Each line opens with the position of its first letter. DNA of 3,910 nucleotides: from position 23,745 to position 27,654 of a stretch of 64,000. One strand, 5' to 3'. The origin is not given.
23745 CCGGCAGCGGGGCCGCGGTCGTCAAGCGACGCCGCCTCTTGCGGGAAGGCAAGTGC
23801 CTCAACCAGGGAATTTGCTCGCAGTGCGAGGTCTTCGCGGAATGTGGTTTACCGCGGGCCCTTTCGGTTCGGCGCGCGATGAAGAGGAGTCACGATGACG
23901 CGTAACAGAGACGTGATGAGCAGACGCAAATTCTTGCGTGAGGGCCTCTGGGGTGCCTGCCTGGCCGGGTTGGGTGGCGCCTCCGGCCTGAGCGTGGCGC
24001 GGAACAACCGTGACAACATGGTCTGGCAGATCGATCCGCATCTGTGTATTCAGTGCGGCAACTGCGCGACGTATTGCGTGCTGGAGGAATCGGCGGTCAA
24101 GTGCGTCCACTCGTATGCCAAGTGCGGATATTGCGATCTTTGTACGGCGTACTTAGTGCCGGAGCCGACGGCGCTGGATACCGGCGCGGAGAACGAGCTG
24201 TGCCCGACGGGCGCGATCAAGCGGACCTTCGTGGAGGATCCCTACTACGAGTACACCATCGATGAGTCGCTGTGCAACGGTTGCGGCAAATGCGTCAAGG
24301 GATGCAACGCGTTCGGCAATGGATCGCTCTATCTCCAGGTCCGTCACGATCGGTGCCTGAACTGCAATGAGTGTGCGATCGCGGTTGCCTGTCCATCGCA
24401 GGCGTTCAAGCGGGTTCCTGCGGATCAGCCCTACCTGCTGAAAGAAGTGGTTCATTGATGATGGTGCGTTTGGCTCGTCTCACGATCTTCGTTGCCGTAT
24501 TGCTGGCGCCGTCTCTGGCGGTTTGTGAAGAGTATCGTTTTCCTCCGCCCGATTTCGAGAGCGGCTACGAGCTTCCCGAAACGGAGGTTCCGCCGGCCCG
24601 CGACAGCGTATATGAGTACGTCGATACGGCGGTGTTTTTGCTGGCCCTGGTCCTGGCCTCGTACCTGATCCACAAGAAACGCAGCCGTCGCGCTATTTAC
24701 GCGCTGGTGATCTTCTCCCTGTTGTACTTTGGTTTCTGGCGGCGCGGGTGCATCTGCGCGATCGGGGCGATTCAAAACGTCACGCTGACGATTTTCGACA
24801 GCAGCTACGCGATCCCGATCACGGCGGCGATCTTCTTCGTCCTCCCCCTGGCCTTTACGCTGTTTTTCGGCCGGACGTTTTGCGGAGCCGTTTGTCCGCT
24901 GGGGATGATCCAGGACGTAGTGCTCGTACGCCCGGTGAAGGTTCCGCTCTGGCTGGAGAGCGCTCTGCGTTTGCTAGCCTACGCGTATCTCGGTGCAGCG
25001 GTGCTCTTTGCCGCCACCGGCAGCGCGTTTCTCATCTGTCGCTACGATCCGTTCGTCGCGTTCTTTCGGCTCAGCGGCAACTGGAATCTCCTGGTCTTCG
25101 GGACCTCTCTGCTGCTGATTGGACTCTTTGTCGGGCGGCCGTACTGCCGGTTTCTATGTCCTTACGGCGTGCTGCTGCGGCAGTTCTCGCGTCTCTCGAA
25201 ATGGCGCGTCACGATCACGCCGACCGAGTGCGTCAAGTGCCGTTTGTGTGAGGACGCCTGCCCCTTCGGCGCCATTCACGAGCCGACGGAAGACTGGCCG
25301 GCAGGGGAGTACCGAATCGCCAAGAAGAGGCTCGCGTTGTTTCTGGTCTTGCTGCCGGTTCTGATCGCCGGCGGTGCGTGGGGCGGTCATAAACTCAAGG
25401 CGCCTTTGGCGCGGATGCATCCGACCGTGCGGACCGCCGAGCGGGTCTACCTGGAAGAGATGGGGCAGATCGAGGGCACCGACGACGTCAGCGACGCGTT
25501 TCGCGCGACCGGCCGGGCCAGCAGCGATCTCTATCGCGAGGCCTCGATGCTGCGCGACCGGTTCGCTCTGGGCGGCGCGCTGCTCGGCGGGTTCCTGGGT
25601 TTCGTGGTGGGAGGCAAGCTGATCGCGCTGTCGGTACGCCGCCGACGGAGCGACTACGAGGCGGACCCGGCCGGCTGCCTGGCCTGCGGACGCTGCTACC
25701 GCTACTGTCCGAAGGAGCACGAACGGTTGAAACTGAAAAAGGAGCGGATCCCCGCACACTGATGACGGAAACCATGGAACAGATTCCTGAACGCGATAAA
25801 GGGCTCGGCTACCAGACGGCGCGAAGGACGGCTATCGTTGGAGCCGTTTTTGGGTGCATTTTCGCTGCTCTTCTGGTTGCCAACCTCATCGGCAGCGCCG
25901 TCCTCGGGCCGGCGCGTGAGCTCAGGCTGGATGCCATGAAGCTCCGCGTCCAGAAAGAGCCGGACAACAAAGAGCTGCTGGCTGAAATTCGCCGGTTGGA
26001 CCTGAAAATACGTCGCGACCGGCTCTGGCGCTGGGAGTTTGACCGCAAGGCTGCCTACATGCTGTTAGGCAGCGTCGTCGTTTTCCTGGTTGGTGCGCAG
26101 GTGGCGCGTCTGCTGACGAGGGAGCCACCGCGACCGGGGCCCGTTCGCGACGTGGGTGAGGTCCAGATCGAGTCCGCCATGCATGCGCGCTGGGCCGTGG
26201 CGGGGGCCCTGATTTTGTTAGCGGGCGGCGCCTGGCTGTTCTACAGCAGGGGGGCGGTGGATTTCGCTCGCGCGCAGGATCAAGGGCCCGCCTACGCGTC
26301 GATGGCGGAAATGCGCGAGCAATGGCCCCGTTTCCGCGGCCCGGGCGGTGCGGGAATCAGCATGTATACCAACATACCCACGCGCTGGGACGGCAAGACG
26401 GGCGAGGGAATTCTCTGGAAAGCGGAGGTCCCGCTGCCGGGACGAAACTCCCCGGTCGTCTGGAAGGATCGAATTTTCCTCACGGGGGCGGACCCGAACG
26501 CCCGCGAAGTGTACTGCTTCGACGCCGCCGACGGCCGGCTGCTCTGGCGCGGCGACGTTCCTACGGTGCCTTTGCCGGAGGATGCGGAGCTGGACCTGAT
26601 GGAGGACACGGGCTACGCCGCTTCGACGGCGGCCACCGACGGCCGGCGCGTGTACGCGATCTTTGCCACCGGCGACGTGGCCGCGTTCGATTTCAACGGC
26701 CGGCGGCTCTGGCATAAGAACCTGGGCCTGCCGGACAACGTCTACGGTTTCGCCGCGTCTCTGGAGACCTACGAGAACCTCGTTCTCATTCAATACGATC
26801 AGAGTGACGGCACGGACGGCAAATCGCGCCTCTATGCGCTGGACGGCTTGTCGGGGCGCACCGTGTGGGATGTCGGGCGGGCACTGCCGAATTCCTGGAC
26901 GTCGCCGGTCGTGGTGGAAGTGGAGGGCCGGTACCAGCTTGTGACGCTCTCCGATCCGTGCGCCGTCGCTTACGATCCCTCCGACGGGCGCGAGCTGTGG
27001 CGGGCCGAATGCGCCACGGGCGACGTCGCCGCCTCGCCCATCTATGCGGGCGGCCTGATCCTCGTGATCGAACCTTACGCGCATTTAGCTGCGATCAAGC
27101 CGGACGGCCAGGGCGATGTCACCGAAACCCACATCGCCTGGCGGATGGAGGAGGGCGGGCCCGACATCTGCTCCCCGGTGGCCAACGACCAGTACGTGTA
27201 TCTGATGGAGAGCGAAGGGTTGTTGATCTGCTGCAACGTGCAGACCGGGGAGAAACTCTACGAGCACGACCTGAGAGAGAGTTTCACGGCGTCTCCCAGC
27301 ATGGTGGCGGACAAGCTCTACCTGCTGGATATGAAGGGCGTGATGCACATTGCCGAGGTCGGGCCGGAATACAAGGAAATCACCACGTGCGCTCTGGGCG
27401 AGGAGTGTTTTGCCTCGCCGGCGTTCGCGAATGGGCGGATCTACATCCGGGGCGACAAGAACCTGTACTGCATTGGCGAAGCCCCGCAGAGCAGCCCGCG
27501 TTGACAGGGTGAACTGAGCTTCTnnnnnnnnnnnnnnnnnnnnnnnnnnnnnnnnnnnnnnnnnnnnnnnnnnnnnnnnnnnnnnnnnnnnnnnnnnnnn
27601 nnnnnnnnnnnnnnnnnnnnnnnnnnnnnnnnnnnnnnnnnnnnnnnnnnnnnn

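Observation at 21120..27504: NapG/NapH-like quinol-dehydrogenase module embedded among membrane-anchored beta-propellers, with no recognisable terminal reductase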

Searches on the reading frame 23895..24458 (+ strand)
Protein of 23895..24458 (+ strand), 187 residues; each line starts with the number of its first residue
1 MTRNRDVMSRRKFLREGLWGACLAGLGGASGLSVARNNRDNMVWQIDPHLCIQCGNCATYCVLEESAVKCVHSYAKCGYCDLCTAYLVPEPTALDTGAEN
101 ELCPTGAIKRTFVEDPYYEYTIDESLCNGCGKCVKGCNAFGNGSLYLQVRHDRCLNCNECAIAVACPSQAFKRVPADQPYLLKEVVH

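Call 3: search_protein_families(library=pfam, proteins=[window:23895-24458:+], max_evalue=0.01)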
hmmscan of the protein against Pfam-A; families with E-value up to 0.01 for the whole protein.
window:23895-24458:+ (187 aa): 9 families
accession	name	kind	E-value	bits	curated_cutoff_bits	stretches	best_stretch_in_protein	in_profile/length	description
PF12837.12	Fer4_6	-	2.5e-11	43.4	25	3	121-137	3-19/24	4Fe-4S binding domain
PF00037.32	Fer4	-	1.1e-09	38.1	21.1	2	45-61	2-18/24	4Fe-4S binding domain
PF12838.12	Fer4_7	-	1.4e-08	35.5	27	2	102-138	11-49/52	4Fe-4S dicluster domain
PF14697.11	Fer4_21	-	9.8e-05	22.9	35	1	121-168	2-53/59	4Fe-4S dicluster domain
PF12797.12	Fer4_2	-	0.00012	22.2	24.5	1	121-139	4-22/22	4Fe-4S binding domain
PF13183.11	Fer4_8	-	0.00057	20.8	27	0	44-61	47-64/68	4Fe-4S dicluster domain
PF13237.11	Fer4_10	-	0.00078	19.8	25.5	0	121-137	3-19/53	4Fe-4S dicluster domain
PF13187.11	Fer4_9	-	0.00094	19.6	27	0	40-61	31-47/52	4Fe-4S dicluster domain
PF25160.1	LdpA_Fe-S-bd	-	0.0025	18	27.6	1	101-137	11-38/49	LdpA Fe-S cluster-binding domain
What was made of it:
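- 23895..24458 (+): Tat-exported polyferredoxin (NapG-like): 17 conserved Cys, about four [4Fe-4S] sites. Several Fer4 families (call 3).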

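Call 4: search_protein_families(library=ncbifam, proteins=[window:23895-24458:+], max_evalue=0.01)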
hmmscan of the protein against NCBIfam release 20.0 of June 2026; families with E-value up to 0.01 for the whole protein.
window:23895-24458:+ (187 aa): 16 families
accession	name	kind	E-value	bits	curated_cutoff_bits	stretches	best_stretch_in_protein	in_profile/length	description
NF058577.1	FdxA_fam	equivalog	7e-07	29.3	65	2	42-62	29-49/52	4Fe-4S ferredoxin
NF007382.0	PRK09898.1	equivalog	6.6e-05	22.5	213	1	101-174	133-201/208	ferredoxin-like protein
NF045874.1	Vhu_polyferre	exception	9.1e-05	21.4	600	1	96-138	297-342/381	F420-non-reducing hydrogenase associated-polyferredoxin VhuB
TIGR03294.1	FrhG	equivalog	0.00018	21.3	245.5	1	121-172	170-221/228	coenzyme F420 hydrogenase subunit gamma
NF007012.0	PRK09476.1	equivalog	0.00024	20.4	269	0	42-74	177-209/254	ferredoxin-type protein NapG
TIGR02179.1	PorD_KorD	subfamily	0.0003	20.8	60.05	0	68-138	18-68/78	2-oxoacid:acceptor oxidoreductase, delta subunit, pyruvate/2-ketoisovalerate family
TIGR02912.1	sulfite_red_C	equivalog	0.00034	19.7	324.1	1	122-175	166-222/314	sulfite reductase subunit C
NF003475.0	PRK05113.1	equivalog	0.00038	20.4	203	1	121-175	109-164/190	electron transport complex subunit RsxB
TIGR02936.1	fdxN_nitrog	equivalog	0.0011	19.1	80.55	1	116-138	12-34/91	ferredoxin III, nif-specific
TIGR03287.1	methan_mark_16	hypoth_equivalog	0.0014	17.2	363.95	1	148-173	298-323/391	methanogenesis marker 16 metalloprotein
TIGR02066.1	dsrB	equivalog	0.0024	16.9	341.5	1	102-140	192-229/341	dissimilatory-type sulfite reductase subunit beta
TIGR01944.1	rnfB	subfamily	0.0038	16.8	68.7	1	121-176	109-165/190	RnfABCDGE type electron transport complex subunit B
TIGR04041.1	activase_YjjW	hypoth_equivalog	0.0041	16.6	250.2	1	125-173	41-89/276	YjjW family glycine radical enzyme activase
TIGR00397.1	mauM_napG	subfamily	0.0044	16.6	178.85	0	31-71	156-197/213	MauM/NapG family ferredoxin-type protein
TIGR02700.1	flavo_MJ0208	hypoth_equivalog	0.0045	16.3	251.35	0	119-172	142-195/234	dihydromethanopterin reductase (acceptor)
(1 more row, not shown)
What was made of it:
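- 23895..24458 (+): NapG equivalog not met: 20.4 bits against 269 (call 4).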

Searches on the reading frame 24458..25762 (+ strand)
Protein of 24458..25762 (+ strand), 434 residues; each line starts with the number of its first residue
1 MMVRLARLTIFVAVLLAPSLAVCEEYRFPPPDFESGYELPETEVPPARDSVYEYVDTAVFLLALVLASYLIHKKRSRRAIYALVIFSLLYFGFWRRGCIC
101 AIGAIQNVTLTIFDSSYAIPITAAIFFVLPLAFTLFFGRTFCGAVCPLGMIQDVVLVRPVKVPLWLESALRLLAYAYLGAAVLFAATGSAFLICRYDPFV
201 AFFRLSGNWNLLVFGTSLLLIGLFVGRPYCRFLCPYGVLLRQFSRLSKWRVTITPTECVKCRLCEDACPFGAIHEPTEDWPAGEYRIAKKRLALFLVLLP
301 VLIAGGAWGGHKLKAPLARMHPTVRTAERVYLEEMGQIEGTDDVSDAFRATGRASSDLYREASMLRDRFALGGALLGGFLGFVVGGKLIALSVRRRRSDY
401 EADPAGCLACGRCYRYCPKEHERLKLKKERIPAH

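Call 3: search_protein_families(library=pfam, proteins=[window:24458-25762:+], max_evalue=0.01)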
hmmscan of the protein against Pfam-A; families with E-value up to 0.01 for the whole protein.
window:24458-25762:+ (434 aa): 11 families
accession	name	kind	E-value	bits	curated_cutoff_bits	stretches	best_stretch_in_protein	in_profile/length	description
PF12801.12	Fer4_5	-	5.1e-14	52.4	22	2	121-156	3-38/48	4Fe-4S binding domain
PF12838.12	Fer4_7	-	1.4e-09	38.7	27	1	229-272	7-52/52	4Fe-4S dicluster domain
PF00037.32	Fer4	-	6.4e-09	35.7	21.1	1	252-273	2-23/24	4Fe-4S binding domain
PF13187.11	Fer4_9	-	1.5e-07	31.8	27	1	229-273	7-52/52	4Fe-4S dicluster domain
PF13484.11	Fer4_16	-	3e-07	31.5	30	1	257-282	1-26/66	4Fe-4S double cluster binding domain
PF13183.11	Fer4_8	-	4.1e-07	30.9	27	0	257-275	4-22/68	4Fe-4S dicluster domain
PF14697.11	Fer4_21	-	4.2e-06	27.2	35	0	250-273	33-57/59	4Fe-4S dicluster domain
PF13237.11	Fer4_10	-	3.5e-05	24.1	25.5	1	402-424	4-30/53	4Fe-4S dicluster domain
PF12837.12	Fer4_6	-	0.00025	21.3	25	1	251-273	2-24/24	4Fe-4S binding domain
PF13534.11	Fer4_17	-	0.0019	19.1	22.2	0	257-276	1-20/61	4Fe-4S dicluster domain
PF25160.1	LdpA_Fe-S-bd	-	0.0021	18.2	27.6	0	405-420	26-41/49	LdpA Fe-S cluster-binding domain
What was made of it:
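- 24458..25762 (+): NapH-like polytopic Fe-S protein (PF12801). It carries a conserved N-terminal RFPPPDF motif, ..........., two CxxxCP motifs, C194, and two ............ motifs. Fer4_5 52.4 bits against a cut-off of 22 (call 3).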

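Call 4: search_protein_families(library=ncbifam, proteins=[window:24458-25762:+], max_evalue=0.01)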
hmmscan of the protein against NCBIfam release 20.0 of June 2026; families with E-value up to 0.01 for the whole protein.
window:24458-25762:+ (434 aa): 38 families (the best 25 are shown)
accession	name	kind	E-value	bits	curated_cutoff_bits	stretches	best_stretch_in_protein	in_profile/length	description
NF046105.1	TransRegNosR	equivalog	5.8e-14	51.3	1000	1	59-275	413-646/680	transcriptional regulator NosR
TIGR02163.1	napH_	subfamily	1.4e-10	41.1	213.05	1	110-273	49-218/255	NapH/MauN family ferredoxin-type protein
NF007013.0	PRK09477.1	equivalog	6.4e-10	38.6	234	1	128-270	91-238/286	quinol dehydrogenase ferredoxin subunit NapH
TIGR01971.1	NuoI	subfamily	3.6e-08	33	113.05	1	248-276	73-101/121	NADH-quinone oxidoreductase, chain I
NF058577.1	FdxA_fam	equivalog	2.2e-07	30.9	65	1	256-277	7-28/52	4Fe-4S ferredoxin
NF006221.0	PRK08348.1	subfamily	8.3e-07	28.8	124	1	225-282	47-101/136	NADH-plastoquinone oxidoreductase subunit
TIGR04105.1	FeFe_hydrog_B1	subfamily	2.8e-06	26.3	450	1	247-275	179-207/462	monomeric [FeFe] hydrogenase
NF045490.1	FdxA_Protbact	equivalog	3.2e-06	27.3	135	1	251-279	33-61/104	ferredoxin FdxA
NF042909.1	FMH_DH_FwdF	exception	3.8e-06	26.2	375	1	246-274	128-156/336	tungsten-dependent formylmethanofuran dehydrogenase subunit FwdF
NF040864.1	HgcB_ferredoxin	equivalog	4.4e-06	26.5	99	1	228-274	20-62/93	mercury methylation ferredoxin HgcB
NF038196.1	ferrodoxin_EFR1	subfamily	4.6e-06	26.9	75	0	250-274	179-202/242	EFR1 family ferrodoxin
NF045480.1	FdxA_Actino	equivalog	7.4e-06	26.2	125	1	251-295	33-76/107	ferredoxin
TIGR02512.1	FeFe_hydrog_A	subfamily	2e-05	23.6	405.95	0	248-278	42-72/375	[FeFe] hydrogenase, group A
NF004539.0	PRK05888.1-5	equivalog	5.8e-05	22.8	225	0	250-276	94-120/162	NADH-quinone oxidoreductase subunit NuoI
NF004538.0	PRK05888.1-4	equivalog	0.00021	20.9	135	0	253-275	97-119/162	NADH-quinone oxidoreductase subunit NuoI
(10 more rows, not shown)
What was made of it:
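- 24458..25762 (+): NosR, NapH and MauN models hit far below threshold (call 4).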

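Call 47: search_solved_structures(query=window:24458-25762:+, max_evalue=0.01)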
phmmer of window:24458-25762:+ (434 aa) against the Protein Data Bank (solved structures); distinct sequences matched with E-value up to 0.01: 13.
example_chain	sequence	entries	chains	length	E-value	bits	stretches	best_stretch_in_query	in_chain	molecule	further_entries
8qby_I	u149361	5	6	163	0.0017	20.7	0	249-286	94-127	NADH-quinone oxidoreductase subunit I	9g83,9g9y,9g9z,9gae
7tgh_S8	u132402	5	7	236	0.0017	20.6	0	255-288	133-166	NADH-ubiquinone oxidoreductase 1, chain, putative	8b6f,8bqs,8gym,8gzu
7awt_I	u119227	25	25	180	0.0018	20.6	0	253-286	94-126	NADH-quinone oxidoreductase subunit I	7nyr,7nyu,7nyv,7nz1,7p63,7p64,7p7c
7p61_I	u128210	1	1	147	0.0018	20.6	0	254-286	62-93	NADH-quinone oxidoreductase subunit I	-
7p62_I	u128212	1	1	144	0.0018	20.6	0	254-286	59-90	NADH-quinone oxidoreductase subunit I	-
7p69_I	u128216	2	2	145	0.0018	20.6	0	254-286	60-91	NADH-quinone oxidoreductase subunit I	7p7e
7p7k_I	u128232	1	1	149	0.0019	20.5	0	254-286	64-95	NADH-quinone oxidoreductase subunit I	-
7v2c_B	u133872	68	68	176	0.0032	19.8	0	250-275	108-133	NADH dehydrogenase [ubiquinone] iron-sulfur protein 8, mitochondrial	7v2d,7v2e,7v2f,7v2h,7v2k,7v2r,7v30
7ar7_I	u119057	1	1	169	0.0042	19.4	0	249-275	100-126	NADH dehydrogenase [ubiquinone] iron-sulfur protein 8-A, mitochondrial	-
5lc5_I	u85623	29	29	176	0.0048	19.2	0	250-275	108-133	NADH dehydrogenase [ubiquinone] iron-sulfur protein 8, mitochondrial | Mitochondrial complex I, TYKY subunit | NADH:ubiquinone oxidoreductase core subunit S8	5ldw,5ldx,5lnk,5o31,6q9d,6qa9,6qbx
5gpn_b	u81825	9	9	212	0.0061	18.8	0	250-275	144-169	NADH dehydrogenase [ubiquinone] iron-sulfur protein 8 | NADH dehydrogenase [ubiquinone] iron-sulfur protein 8, mitochondrial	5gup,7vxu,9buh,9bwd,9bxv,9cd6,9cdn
7a23_D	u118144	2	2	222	0.0078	18.5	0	250-275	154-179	TYKY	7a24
8ud1_1I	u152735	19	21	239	0.0089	18.3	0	250-275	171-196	NADH dehydrogenase [ubiquinone] iron-sulfur protein 8, mitochondrial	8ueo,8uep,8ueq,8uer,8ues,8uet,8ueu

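Call 76: search_solved_structures(query=A4, max_evalue=1)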
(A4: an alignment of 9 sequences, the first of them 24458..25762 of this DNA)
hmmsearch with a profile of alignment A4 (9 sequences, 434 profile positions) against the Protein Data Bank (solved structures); distinct sequences matched with E-value up to 1: 140 (the best 60 are shown).
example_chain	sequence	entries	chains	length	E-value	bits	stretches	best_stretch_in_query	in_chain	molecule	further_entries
5t5i_F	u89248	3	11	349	4.8e-10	41.8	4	247-279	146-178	Tungsten formylmethanofuran dehydrogenase subunit fwdF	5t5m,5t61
9sw6_H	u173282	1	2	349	5.8e-10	41.6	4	247-272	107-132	Tungsten formylmethanofuran dehydrogenase, subunit F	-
9sfi_T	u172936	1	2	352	8.7e-07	31.1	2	247-273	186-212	4Fe-4S ferredoxin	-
7zm7_I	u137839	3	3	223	5.5e-06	28.4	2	253-287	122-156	Oxidoreductase-like protein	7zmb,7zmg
7ar7_I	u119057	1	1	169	2.5e-05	26.3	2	253-287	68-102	NADH dehydrogenase [ubiquinone] iron-sulfur protein 8-A, mitochondrial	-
8qby_I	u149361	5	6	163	3.6e-05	25.8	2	247-272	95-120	NADH-quinone oxidoreductase subunit I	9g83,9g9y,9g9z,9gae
8b9z_I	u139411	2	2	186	5e-05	25.3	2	253-287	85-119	NADH dehydrogenase (ubiquinone) 23 kDa subunit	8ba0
7a23_D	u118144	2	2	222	5.8e-05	25.1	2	253-287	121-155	TYKY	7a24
7aqr_I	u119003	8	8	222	5.9e-05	25.1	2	253-287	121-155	NADH dehydrogenase [ubiquinone] iron-sulfur protein 8-A, mitochondrial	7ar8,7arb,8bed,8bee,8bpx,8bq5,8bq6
5xtb_B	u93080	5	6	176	6.8e-05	24.9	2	393-418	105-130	NADH dehydrogenase [ubiquinone] iron-sulfur protein 8, mitochondrial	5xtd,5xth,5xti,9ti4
7arc_I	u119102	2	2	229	7.2e-05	24.8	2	253-287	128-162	TYKY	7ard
5lc5_I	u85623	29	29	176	7.5e-05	24.7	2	393-418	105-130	NADH dehydrogenase [ubiquinone] iron-sulfur protein 8, mitochondrial | Mitochondrial complex I, TYKY subunit | NADH:ubiquinone oxidoreductase core subunit S8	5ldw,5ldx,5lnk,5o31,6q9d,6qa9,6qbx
7v2c_B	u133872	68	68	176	7.5e-05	24.7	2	393-418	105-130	NADH dehydrogenase [ubiquinone] iron-sulfur protein 8, mitochondrial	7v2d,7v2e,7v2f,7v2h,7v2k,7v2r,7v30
8esw_S8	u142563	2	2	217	7.9e-05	24.7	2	253-287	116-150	NADH dehydrogenase (ubiquinone) 23 kDa subunit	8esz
9f5x_G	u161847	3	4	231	0.0001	24.3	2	394-418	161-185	NADH:ubiquinone oxidoreductase subunit 8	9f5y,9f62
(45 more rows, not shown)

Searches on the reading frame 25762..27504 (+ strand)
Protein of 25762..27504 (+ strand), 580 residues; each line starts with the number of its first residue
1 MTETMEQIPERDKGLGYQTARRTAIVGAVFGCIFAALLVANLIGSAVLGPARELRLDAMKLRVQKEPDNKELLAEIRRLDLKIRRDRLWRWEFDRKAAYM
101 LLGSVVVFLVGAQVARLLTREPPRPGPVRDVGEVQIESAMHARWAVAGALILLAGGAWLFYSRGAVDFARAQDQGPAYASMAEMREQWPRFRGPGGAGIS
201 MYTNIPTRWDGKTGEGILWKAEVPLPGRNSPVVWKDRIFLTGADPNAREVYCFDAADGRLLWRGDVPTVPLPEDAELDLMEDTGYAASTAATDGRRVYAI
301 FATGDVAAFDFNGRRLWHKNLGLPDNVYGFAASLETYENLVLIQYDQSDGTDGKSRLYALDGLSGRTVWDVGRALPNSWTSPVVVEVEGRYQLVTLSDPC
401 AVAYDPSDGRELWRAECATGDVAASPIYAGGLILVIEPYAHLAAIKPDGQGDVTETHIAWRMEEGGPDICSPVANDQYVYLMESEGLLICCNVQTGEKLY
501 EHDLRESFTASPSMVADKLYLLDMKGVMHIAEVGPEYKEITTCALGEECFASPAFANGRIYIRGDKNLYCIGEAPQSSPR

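Call 3: search_protein_families(library=pfam, proteins=[window:25762-27504:+], max_evalue=0.01)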
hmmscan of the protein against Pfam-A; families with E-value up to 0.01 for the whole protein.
window:25762-27504:+ (580 aa): 2 families
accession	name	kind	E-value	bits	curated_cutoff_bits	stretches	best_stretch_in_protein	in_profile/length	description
PF13360.13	PQQ_2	-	1.6e-27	97.2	27.6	3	354-445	2-88/233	Outer membrane protein assembly factor BamB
PF13570.13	Beta-prop_ACSF4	-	6.3e-15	55.8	133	1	356-571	114-327/329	Beta-alanine-activating enzyme, beta-propeller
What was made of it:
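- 25762..27504 (+): PQQ2: PQQ-like propeller anchored by three TM segments, translationally coupled to the NapH-like gene. PQQ_2 97 bits (call 3).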

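Call 4: search_protein_families(library=ncbifam, proteins=[window:25762-27504:+], max_evalue=0.01)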
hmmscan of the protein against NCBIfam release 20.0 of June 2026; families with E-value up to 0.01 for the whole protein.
window:25762-27504:+ (580 aa): 5 families
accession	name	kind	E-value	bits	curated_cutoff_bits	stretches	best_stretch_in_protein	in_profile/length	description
TIGR03300.1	assembly_YfgL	equivalog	4.9e-16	58.4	285.2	3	283-415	54-171/377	outer membrane protein assembly factor BamB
NF008351.0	PRK11138.1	equivalog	6.1e-10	38.1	423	0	227-386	197-335/394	outer membrane protein assembly factor BamB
TIGR04528.1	acido_non_PQQ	subfamily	6.3e-06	25.2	650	0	351-427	397-470/493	acido-empty-quinoprotein group A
TIGR03075.1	PQQ_enz_alc_DH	subfamily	1.4e-05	24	480.05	0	355-425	444-511/530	PQQ-dependent dehydrogenase, methanol/ethanol family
NF053615.1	SerThrKinAfsKStmc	equivalog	8.7e-05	21.3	1300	1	356-481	675-789/809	protein serine/threonine kinase AfsK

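Call 46: search_solved_structures(query=window:25762-27504:+, max_evalue=0.01)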
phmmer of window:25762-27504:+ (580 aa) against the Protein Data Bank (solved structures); distinct sequences matched with E-value up to 0.01: 30.
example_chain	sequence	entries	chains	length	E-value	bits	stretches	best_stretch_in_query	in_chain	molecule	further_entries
6tjh_A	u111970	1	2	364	4.5e-23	84.5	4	398-571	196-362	Cake9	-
6tji_A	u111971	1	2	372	4e-18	68.2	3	394-571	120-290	Cake10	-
6tjg_A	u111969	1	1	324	4.8e-18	68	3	397-571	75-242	Cake8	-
6tjf_A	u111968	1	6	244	3.3e-13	52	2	396-571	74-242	Cake6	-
6tje_A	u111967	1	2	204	4.1e-09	38.5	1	407-571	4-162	Cake5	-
8orr_AAA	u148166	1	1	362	5.7e-07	31.4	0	351-446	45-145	Outer membrane protein assembly factor BamB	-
6tjd_A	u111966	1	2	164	6.9e-07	31.1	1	407-571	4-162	Cake4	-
7awy_A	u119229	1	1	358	9.5e-07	30.6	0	406-571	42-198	Scone-R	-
2yh3_A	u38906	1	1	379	2e-05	26.3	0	357-446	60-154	LIPOPROTEIN YFGL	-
5ayw_B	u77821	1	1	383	2.5e-05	26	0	357-446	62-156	Outer membrane protein assembly factor BamB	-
8adg_B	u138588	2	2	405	3.1e-05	25.7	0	357-446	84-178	Outer membrane protein assembly factor BamB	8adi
7nri_B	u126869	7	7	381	3.2e-05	25.6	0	357-446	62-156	Outer membrane protein assembly factor BamB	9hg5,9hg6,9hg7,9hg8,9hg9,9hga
7awz_A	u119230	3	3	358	3.3e-05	25.5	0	404-571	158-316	Scone-E | SconeE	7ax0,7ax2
3q54_A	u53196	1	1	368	3.7e-05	25.4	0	357-446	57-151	Outer membrane assembly lipoprotein YfgL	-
5ljo_B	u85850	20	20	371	3.8e-05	25.3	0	357-446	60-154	Outer membrane protein assembly factor BamB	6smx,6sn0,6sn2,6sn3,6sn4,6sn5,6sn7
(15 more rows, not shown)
